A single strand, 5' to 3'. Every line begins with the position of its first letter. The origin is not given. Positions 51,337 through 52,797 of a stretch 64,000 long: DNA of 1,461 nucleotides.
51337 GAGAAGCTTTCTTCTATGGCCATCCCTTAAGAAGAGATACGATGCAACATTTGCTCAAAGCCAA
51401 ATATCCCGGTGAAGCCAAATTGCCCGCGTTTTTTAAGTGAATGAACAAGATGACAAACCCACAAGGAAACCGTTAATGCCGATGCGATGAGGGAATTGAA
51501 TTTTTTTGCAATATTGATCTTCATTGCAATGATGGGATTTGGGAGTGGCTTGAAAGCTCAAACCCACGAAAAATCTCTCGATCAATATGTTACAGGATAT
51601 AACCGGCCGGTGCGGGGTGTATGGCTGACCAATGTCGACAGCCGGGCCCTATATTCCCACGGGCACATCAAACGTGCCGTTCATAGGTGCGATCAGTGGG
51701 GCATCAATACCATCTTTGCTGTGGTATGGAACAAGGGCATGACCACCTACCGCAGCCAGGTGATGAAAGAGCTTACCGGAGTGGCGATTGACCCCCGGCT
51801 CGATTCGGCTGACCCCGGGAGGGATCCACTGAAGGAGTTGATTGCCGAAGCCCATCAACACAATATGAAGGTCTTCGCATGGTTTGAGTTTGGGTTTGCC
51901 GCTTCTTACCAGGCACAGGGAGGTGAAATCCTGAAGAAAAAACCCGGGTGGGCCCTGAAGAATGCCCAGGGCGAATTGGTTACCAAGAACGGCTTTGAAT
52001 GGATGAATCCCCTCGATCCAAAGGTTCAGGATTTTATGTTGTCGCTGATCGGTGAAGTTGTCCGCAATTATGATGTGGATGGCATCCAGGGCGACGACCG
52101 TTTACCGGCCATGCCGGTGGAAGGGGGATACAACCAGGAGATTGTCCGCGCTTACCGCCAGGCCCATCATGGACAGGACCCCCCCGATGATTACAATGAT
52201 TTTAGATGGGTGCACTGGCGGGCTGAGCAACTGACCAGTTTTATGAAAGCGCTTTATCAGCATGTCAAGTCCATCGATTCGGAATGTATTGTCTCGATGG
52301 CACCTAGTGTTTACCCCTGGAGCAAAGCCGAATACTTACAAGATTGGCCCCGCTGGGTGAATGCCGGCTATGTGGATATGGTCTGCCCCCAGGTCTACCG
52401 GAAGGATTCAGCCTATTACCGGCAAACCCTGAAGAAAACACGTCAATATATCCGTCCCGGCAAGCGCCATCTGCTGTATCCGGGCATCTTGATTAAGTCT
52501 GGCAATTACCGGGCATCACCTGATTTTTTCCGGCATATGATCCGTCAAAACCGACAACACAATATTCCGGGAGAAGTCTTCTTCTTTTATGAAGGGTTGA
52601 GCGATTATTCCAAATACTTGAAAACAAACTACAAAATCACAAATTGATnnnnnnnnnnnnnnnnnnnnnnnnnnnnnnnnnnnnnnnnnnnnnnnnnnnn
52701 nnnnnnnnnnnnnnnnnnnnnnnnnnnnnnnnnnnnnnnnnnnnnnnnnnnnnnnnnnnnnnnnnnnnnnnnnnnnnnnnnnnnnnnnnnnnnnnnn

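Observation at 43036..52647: PUL-2: SusC/SusD + surface lipoprotein + two UPF0748/GHL10 (DigH-type) enzymes as the only candidate glycan-cleaving components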

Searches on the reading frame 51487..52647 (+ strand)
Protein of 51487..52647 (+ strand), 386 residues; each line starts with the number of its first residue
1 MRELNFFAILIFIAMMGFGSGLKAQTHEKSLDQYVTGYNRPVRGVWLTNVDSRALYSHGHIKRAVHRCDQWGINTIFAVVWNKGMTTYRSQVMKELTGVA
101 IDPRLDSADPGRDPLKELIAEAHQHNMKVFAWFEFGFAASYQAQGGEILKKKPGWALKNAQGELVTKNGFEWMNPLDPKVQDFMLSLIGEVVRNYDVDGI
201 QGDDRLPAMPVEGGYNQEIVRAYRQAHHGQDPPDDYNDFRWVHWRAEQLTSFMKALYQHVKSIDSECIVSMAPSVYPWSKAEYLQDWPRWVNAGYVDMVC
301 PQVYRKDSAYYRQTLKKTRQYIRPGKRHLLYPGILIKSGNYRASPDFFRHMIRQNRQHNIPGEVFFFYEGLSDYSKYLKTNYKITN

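Call 3: search_protein_families(library=pfam, proteins=[window:51487-52647:+], max_evalue=0.01)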
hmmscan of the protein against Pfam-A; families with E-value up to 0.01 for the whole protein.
window:51487-52647:+ (386 aa): 4 families
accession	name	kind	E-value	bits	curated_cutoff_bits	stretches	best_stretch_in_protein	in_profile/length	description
PF02638.21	GHL10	-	4.4e-64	217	27.9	1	42-318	2-279/311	Glycosyl hydrolase-like 10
PF14871.12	GHL6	-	1.2e-08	35.7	35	1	74-200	15-128/132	Hypothetical glycosyl hydrolase 6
PF13199.12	Glyco_hydro_66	-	7.1e-05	22.1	23.7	1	115-204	164-258/546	Glycosyl hydrolase family 66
PF01055.32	Glyco_hydro_31_2nd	-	0.00032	20.6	23.5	1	113-222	63-172/328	Glycosyl hydrolases family 31 TIM-barrel domain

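Call 8: search_protein_families(library=ncbifam, proteins=[window:51487-52647:+], max_evalue=0.001)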
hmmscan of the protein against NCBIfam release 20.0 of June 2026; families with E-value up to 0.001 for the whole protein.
window:51487-52647:+ (386 aa): 0 families

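Call 9: search_solved_structures(query=window:51487-52647:+, max_evalue=1)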
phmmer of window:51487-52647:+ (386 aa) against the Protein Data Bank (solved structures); distinct sequences matched with E-value up to 1: 1.
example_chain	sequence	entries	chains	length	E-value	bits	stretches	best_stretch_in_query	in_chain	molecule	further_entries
5oq2_A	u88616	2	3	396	2.8e-12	49.5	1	70-276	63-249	Cwp19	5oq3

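Call 15: find_encoding_contigs(protein=window:51487-52647:+, flank=10000, max_places=6)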
Protein window:51487-52647:+ (386 aa): 3 contigs read that carry it; 2 places shown.
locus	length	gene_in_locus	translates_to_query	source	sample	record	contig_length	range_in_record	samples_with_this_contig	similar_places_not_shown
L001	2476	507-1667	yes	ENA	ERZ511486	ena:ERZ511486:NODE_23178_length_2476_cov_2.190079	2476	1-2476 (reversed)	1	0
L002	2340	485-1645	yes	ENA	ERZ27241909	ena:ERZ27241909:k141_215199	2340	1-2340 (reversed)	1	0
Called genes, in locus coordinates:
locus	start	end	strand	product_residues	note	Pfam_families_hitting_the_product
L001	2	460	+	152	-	?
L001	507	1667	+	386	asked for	PF02638:GHL10, PF14871:GHL6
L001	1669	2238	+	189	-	-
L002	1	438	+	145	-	?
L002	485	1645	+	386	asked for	PF02638:GHL10, PF14871:GHL6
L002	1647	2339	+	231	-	?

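Call 16: find_homologous_proteins(query=window:51487-52647:+, max_evalue=1e-20)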
Query window:51487-52647:+ (386 aa): 4065 proteins with E <= 1e-20 among 5391 candidates; the best 120 are listed.
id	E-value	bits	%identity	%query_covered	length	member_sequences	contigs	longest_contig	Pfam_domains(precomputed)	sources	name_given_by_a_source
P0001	5.1e-272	920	100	100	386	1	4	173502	PF14871.13,PF02638.22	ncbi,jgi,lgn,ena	-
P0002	2.6e-173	595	68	97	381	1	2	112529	PF14871.13,PF02638.22,PF13200.13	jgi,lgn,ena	-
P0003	5.4e-173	594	67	96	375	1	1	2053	PF14871.13,PF02638.22,PF13200.13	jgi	-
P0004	2.1e-172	592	66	100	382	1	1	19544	PF14871.13,PF02638.22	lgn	-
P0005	7.6e-170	583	65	99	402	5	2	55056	PF14871.13,PF02638.22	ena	-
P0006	1.1e-169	583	65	99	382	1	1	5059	PF14871.13,PF02638.22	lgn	-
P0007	8.4e-168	577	64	97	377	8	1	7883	PF14871.13,PF02638.22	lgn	-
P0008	9.3e-168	576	65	97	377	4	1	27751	PF14871.13,PF02638.22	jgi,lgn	jgi:uncharacterized lipoprotein YddW (UPF0748 family)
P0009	2.1e-157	542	63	99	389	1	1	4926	PF14871.13,PF02638.22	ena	-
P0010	1.5e-156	540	61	98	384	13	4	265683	PF14871.13,PF02638.22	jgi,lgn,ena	-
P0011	1.5e-156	539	62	92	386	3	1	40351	PF14871.13,PF02638.22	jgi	jgi:uncharacterized lipoprotein YddW (UPF0748 family)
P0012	2.9e-155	535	59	99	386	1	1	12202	PF14871.13,PF02638.22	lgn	-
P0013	1.5e-154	533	60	97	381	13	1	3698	PF14871.13,PF02638.22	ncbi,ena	-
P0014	3.5e-154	532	63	90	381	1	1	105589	PF14871.13,PF02638.22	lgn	-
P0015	5.1e-154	531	60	98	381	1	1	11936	PF14871.13,PF02638.22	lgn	-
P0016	1.3e-153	530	60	96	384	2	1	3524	PF14871.13,PF02638.22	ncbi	ncbi:MAG: family 10 glycosylhydrolase [Marinilabilia sp.]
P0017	1.4e-151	523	60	98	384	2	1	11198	PF14871.13,PF02638.22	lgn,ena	-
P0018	1.9e-151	523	58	98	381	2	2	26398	PF14871.13,PF02638.22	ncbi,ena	-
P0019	2.2e-151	522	59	97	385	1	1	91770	PF14871.13,PF02638.22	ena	-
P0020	6.1e-151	521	58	97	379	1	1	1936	PF14871.13,PF02638.22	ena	-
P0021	7.1e-151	521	62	90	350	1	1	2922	PF14871.13,PF02638.22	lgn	-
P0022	1.3e-150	520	58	98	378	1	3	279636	PF14871.13,PF02638.22,PF13199.13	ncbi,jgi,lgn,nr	ncbi:MAG: family 10 glycosylhydrolase [Carboxylicivirga sp.]|jgi:uncharacterized lipoprotein YddW (U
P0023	1.7e-150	520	58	98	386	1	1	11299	PF14871.13,PF02638.22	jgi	-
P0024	3.4e-150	519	59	97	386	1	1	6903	PF14871.13,PF02638.22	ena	-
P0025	6.1e-150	518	59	98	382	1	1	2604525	PF14871.13,PF02638.22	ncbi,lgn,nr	ncbi:MAG: family 10 glycosylhydrolase [Bacteroidetes bacterium]|nr:family 10 glycosylhydrolase [Bact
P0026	1.0e-149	517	57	97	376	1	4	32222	PF14871.13,PF02638.22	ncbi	ncbi:MAG: family 10 glycosylhydrolase [Bacteroidales bacterium]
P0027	1.2e-149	517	57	97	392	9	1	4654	PF14871.13,PF02638.22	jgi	jgi:uncharacterized lipoprotein YddW (UPF0748 family)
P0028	1.4e-149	517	56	99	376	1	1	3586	PF14871.13,PF02638.22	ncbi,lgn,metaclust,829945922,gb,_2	metaclust:\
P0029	2.8e-149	516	58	97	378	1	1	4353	PF14871.13,PF02638.22,PF13199.13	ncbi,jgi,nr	ncbi:MAG: family 10 glycosylhydrolase [Carboxylicivirga sp.]|jgi:uncharacterized lipoprotein YddW (U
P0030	3.7e-149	515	58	98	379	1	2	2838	PF14871.13,PF02638.22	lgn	-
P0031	9.4e-149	514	57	99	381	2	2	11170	PF14871.13,PF02638.22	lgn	-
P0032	2.9e-148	512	57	99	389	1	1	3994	PF14871.13,PF02638.22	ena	-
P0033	3.0e-148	512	56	99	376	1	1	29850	PF14871.13,PF02638.22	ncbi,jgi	-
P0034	4.0e-148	512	57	97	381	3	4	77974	PF14871.13,PF02638.22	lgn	-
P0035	4.7e-148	512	58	97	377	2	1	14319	PF14871.13,PF02638.22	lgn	-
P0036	5.0e-148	511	59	94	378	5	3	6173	PF14871.13,PF02638.22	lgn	-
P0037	5.9e-148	511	56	98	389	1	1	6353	PF14871.13,PF02638.22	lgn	-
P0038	8.4e-148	511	57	97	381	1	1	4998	PF14871.13,PF02638.22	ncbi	-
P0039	1.4e-147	510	57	98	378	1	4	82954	PF14871.13,PF02638.22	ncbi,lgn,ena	-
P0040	1.5e-147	510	58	97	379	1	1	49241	PF14871.13,PF02638.22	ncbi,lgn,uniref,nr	ncbi:Uncharacterized lipoprotein YddW, UPF0748 family [Saccharicrinis carchari]|uniref:Uncharacteriz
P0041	1.6e-147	510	57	97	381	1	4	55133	PF14871.13,PF02638.22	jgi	jgi:uncharacterized lipoprotein YddW (UPF0748 family)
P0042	1.7e-147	510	57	98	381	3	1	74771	PF14871.13,PF02638.22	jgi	-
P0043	1.7e-147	510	56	97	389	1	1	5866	PF14871.13,PF02638.22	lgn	-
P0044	2.6e-147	509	57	98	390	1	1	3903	PF14871.13,PF02638.22,PF14488.13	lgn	-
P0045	2.8e-147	509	59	91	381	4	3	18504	PF14871.13,PF02638.22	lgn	-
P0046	3.4e-147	509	57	99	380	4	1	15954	PF14871.13,PF02638.22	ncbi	-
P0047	7.1e-147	508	57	98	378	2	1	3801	PF14871.13,PF02638.22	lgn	-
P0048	8.6e-147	507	57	99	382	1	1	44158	PF14871.13,PF02638.22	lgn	-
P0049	8.6e-147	507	56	98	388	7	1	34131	PF14871.13,PF02638.22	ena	-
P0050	8.9e-147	507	58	99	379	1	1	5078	PF14871.13,PF02638.22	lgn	-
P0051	9.1e-147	507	57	99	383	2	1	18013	PF14871.13,PF02638.22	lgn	-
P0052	1.1e-146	507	59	93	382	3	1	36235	PF14871.13,PF02638.22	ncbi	-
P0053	1.7e-146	506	56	98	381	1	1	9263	PF14871.13,PF02638.22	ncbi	-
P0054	2.0e-146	506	57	97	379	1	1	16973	PF14871.13,PF02638.22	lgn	-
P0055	2.6e-146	506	57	97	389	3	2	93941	PF14871.13,PF02638.22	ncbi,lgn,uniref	ncbi:glycoside hydrolase family 10 protein [Mariniflexile sp.]|uniref:glycoside hydrolase family 10 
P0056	3.4e-146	505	59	93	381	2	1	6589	PF14871.13,PF02638.22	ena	-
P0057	4.5e-146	505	62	90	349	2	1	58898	PF14871.13,PF02638.22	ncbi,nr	ncbi:MAG: family 10 glycosylhydrolase [Bacteroides sp.]|nr:family 10 glycosylhydrolase [Bacteroides 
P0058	5.0e-146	505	56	99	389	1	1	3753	PF14871.13,PF02638.22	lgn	-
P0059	7.7e-146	504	57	98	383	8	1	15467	PF14871.13,PF02638.22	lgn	-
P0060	1.4e-145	503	56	98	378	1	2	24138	PF14871.13,PF02638.22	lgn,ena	-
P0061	1.8e-145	503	56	98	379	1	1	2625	PF14871.13,PF02638.22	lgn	-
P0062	2.2e-145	503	57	97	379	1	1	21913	PF14871.13,PF02638.22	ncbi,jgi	-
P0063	2.6e-145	502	58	99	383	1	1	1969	PF14871.13,PF02638.22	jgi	jgi:uncharacterized lipoprotein YddW (UPF0748 family)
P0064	4.1e-145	502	57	98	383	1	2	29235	PF14871.13,PF02638.22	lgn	-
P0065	4.2e-145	502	56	99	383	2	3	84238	PF14871.13,PF02638.22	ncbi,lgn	-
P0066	4.9e-145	502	57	98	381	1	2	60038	PF14871.13,PF02638.22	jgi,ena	-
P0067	5.1e-145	502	57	98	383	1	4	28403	PF14871.13,PF02638.22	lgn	-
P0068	6.1e-145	501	56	98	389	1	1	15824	PF14871.13,PF02638.22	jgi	jgi:uncharacterized lipoprotein YddW (UPF0748 family)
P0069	7.8e-145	501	59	93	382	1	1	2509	PF14871.13,PF02638.22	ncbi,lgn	ncbi:MAG: glycoside hydrolase family 10 protein [Bacteroidota bacterium]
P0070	1.3e-144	500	57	99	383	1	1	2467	PF14871.13,PF02638.22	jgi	-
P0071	2.1e-144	500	56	97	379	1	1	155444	PF14871.13,PF02638.22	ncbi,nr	ncbi:MAG: family 10 glycosylhydrolase [Bacteroidales bacterium]|nr:family 10 glycosylhydrolase [Bact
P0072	3.5e-144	499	55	98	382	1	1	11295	PF14871.13,PF02638.22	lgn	-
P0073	4.6e-144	498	55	98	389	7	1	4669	PF14871.13,PF02638.22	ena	-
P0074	1.1e-143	497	57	97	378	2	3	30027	PF14871.13,PF02638.22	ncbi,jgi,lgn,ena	-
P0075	4.9e-143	495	55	100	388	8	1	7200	PF14871.13,PF02638.22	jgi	jgi:uncharacterized lipoprotein YddW (UPF0748 family)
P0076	4.9e-143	495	57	94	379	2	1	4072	PF14871.13,PF02638.22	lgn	-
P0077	5.9e-143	495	56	97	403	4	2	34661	PF14871.13,PF02638.22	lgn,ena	-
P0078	7.0e-143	494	55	99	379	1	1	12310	PF14871.13,PF02638.22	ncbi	-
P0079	8.6e-143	494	56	99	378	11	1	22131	PF14871.13,PF02638.22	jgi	-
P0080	1.1e-142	494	55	98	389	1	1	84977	PF14871.13,PF02638.22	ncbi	-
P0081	1.1e-142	494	54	98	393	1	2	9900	PF14871.13,PF02638.22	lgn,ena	-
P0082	1.4e-142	494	55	98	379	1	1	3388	PF14871.13,PF02638.22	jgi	jgi:uncharacterized lipoprotein YddW (UPF0748 family)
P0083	1.4e-142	493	55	97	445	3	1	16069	PF14871.13,PF02638.22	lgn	-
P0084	1.9e-142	493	60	90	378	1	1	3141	PF14871.13,PF02638.22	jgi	jgi:uncharacterized lipoprotein YddW (UPF0748 family)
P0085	3.9e-142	492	53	100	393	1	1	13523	PF14871.13,PF02638.22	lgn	-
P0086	8.1e-142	491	59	90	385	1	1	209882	PF14871.13,PF02638.22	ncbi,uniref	ncbi:glycoside hydrolase family 10 protein [Algivirga pacifica]|uniref:Family 10 glycosylhydrolase n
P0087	2.2e-141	490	56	97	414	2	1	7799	PF14871.13,PF02638.22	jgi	-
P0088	2.3e-141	490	54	98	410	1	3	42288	PF14871.13,PF02638.22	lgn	-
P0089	2.5e-141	489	57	92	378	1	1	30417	PF14871.13,PF02638.22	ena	-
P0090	2.9e-141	489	55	96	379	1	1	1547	PF14871.13,PF02638.22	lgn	-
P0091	4.1e-141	489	57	93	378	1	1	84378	PF14871.13,PF02638.22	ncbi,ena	-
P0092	4.3e-141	489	59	91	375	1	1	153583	PF14871.13,PF02638.22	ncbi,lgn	-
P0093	8.4e-141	488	59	91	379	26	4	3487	PF14871.13,PF02638.22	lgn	-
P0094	9.8e-141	487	54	98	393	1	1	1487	PF14871.13,PF02638.22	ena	-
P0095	6.5e-140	485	57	94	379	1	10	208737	PF14871.13,PF02638.22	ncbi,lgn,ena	ncbi:MAG: glycoside hydrolase family 10 protein [Bacteroidales bacterium]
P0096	1.3e-139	484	56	96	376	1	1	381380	PF14871.13,PF02638.22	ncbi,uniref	ncbi:family 10 glycosylhydrolase [Limibacter armeniacum]|uniref:glycoside hydrolase family 10 protei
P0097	1.3e-139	484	60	89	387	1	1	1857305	PF14871.13,PF02638.22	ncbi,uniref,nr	ncbi:glycoside hydrolase family 10 protein [Sediminitomix flava]|uniref:Uncharacterized lipoprotein 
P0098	1.4e-139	484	60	89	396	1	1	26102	PF14871.13,PF02638.22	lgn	-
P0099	1.4e-139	484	58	92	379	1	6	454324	PF14871.13,PF02638.22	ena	-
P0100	2.2e-139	483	62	85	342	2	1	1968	PF14871.13,PF02638.22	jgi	-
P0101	5.3e-139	482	56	93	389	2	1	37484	PF14871.13,PF02638.22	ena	-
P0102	5.7e-139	482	61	86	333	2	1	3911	PF14871.13,PF02638.22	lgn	-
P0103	8.1e-139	481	55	99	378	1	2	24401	PF14871.13,PF02638.22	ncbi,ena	-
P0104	9.7e-139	481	56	94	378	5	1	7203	PF14871.13,PF02638.22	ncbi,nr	ncbi:MAG: hypothetical protein EA361_19670 [Bacteroidetes bacterium]|nr:MAG: hypothetical protein EA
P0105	1.7e-138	480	58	91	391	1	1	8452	PF14871.13,PF02638.22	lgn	-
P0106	3.4e-138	479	55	98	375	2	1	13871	PF14871.13,PF02638.22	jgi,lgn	-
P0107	3.1e-137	476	56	95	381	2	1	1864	PF14871.13,PF02638.22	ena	-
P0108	5.6e-137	475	55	97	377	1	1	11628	PF14871.13,PF02638.22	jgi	jgi:uncharacterized lipoprotein YddW (UPF0748 family)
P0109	7.2e-133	462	52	98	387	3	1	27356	PF14871.13,PF02638.22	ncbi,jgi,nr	ncbi:MAG: family 10 glycosylhydrolase [Ekhidna sp.]|nr:family 10 glycosylhydrolase [Ekhidna sp.]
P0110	9.9e-133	461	53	98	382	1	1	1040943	PF14871.13,PF02638.22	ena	-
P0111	1.6e-132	460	58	85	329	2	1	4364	PF14871.13,PF02638.22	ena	-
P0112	3.3e-130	453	52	98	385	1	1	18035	PF14871.13,PF02638.22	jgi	-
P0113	2.0e-129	450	57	88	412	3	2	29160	PF14871.13,PF02638.22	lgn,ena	-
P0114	3.3e-129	449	57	88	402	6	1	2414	PF14871.13,PF02638.22,PF13200.13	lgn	-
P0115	3.4e-129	449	56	89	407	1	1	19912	PF14871.13,PF02638.22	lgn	-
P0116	6.1e-129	449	57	89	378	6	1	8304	PF14871.13,PF02638.22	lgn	-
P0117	9.6e-129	448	55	92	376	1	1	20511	PF14871.13,PF02638.22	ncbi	-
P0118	2.3e-128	447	53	96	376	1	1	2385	PF14871.13,PF02638.22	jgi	jgi:uncharacterized lipoprotein YddW (UPF0748 family)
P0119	4.3e-128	446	51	98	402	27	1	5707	PF14871.13,PF02638.22,PF14488.13,PF13200.13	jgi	jgi:uncharacterized lipoprotein YddW (UPF0748 family)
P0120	5.3e-128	446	56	89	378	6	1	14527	PF14871.13,PF02638.22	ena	-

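Call 17: find_encoding_contigs(protein=P0022, flank=10000, max_places=2)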
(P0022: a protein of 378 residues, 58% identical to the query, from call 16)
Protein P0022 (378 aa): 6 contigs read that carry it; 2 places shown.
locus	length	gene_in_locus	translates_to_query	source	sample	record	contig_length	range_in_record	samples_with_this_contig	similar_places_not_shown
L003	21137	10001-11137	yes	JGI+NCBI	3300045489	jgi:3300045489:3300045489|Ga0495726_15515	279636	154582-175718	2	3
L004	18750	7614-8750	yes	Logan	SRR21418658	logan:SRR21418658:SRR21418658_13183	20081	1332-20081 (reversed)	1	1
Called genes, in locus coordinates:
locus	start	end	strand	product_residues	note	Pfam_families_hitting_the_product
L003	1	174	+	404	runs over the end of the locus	PF00480:ROK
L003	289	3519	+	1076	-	PF13620:CarboxypepD_reg, PF13715:CarbopepD_reg_2, PF07715:Plug, PF00593:TonB_dep_Rec_b-barrel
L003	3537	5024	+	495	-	PF12741:SusD-like, PF12771:SusD-like_2, PF12741:SusD-like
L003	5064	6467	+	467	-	-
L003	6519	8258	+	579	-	PF02638:GHL10, PF14871:GHL6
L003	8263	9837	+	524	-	PF16410:DUF5018 (faint), PF09992:NAGPA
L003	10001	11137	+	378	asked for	PF02638:GHL10, PF13199:Glyco_hydro_66 (weak), PF14871:GHL6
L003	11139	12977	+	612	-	PF00474:SSF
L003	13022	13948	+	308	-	PF14488:DUF4434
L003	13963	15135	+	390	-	PF07221:GlcNAc_2-epim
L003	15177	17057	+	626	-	PF00890:FAD_binding_2 (weak), PF12831:FAD_oxidored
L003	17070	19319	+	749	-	PF17678:Glyco_hydro_92N, PF07971:Glyco_hydro_92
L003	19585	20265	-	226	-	PF07894:SACK1 (faint), PF13091:PLDc_2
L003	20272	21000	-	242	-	PF01381:HTH_3, PF12844:HTH_19 (weak)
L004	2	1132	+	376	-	?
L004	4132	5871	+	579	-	PF02638:GHL10, PF14871:GHL6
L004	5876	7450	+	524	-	PF16410:DUF5018 (faint), PF09992:NAGPA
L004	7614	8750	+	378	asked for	PF02638:GHL10, PF13199:Glyco_hydro_66 (weak), PF14871:GHL6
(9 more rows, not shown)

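Call 18: find_encoding_contigs(protein=P0097, flank=10000, max_places=2)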
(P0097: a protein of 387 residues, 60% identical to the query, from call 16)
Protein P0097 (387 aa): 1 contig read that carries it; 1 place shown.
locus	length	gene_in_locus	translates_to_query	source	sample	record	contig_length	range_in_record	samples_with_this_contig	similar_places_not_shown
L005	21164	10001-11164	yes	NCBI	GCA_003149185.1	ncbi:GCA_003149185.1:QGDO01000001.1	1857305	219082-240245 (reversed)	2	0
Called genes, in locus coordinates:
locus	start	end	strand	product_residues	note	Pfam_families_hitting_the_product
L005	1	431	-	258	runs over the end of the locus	PF00160:Pro_isomerase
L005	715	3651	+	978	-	PF13620:CarboxypepD_reg, PF13715:CarbopepD_reg_2, PF08308:PEGA (faint), PF07715:Plug, PF00593:TonB_dep_Rec_b-barrel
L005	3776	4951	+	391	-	PF28492:Beta_helix_4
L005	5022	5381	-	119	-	PF02152:FolB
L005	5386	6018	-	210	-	PF05103:DivIVA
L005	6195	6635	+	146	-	PF22381:Staph_reg_Sar_Rot (weak), PF12802:MarR_2, PF01047:MarR, PF13463:HTH_27 (weak)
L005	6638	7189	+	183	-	PF02525:Flavodoxin_2 (weak), PF03358:FMN_red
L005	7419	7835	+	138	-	-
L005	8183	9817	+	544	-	PF16410:DUF5018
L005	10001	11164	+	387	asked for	PF02638:GHL10, PF14871:GHL6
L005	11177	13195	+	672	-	PF22243:DUF5018-rel (faint), PF16410:DUF5018, PF02638:GHL10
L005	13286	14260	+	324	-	PF09992:NAGPA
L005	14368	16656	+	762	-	PF09992:NAGPA, PF25275:Golvesin_C, PF18962:Por_Secre_tail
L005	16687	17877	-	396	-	PF07690:MFS_1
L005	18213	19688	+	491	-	-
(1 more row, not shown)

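Call 19: find_encoding_contigs(protein=P0055, flank=10000, max_places=2)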
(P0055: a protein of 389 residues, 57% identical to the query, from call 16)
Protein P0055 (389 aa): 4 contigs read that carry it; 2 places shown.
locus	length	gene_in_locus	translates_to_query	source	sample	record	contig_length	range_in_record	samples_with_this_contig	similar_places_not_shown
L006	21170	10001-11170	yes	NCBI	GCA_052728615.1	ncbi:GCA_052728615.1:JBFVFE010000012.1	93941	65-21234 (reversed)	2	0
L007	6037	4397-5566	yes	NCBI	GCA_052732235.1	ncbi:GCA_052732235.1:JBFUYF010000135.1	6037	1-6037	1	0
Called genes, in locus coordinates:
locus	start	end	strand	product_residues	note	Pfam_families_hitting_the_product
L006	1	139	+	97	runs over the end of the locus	-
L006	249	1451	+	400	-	PF07221:GlcNAc_2-epim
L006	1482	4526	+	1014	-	PF13620:CarboxypepD_reg, PF13715:CarbopepD_reg_2, PF15976:CooC_C (faint), PF07715:Plug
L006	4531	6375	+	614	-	PF14322:SusD-like_3, PF12771:SusD-like_2 (weak), PF07980:SusD_RagB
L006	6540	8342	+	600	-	-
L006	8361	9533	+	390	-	PF02638:GHL10, PF14871:GHL6 (weak)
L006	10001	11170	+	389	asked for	PF02638:GHL10, PF14871:GHL6 (weak)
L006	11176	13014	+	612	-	PF00474:SSF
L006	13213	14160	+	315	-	PF14488:DUF4434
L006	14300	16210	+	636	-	PF03486:HI0933_like (weak), PF12831:FAD_oxidored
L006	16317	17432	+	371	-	PF17996:CE2_N, PF00657:Lipase_GDSL, PF13472:Lipase_GDSL_2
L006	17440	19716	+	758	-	PF17678:Glyco_hydro_92N, PF07971:Glyco_hydro_92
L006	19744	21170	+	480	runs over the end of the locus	PF02554:CstA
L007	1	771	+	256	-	PF07980:SusD_RagB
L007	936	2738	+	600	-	-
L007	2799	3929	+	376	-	PF02638:GHL10, PF14871:GHL6 (weak)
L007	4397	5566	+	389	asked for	PF02638:GHL10, PF14871:GHL6 (weak)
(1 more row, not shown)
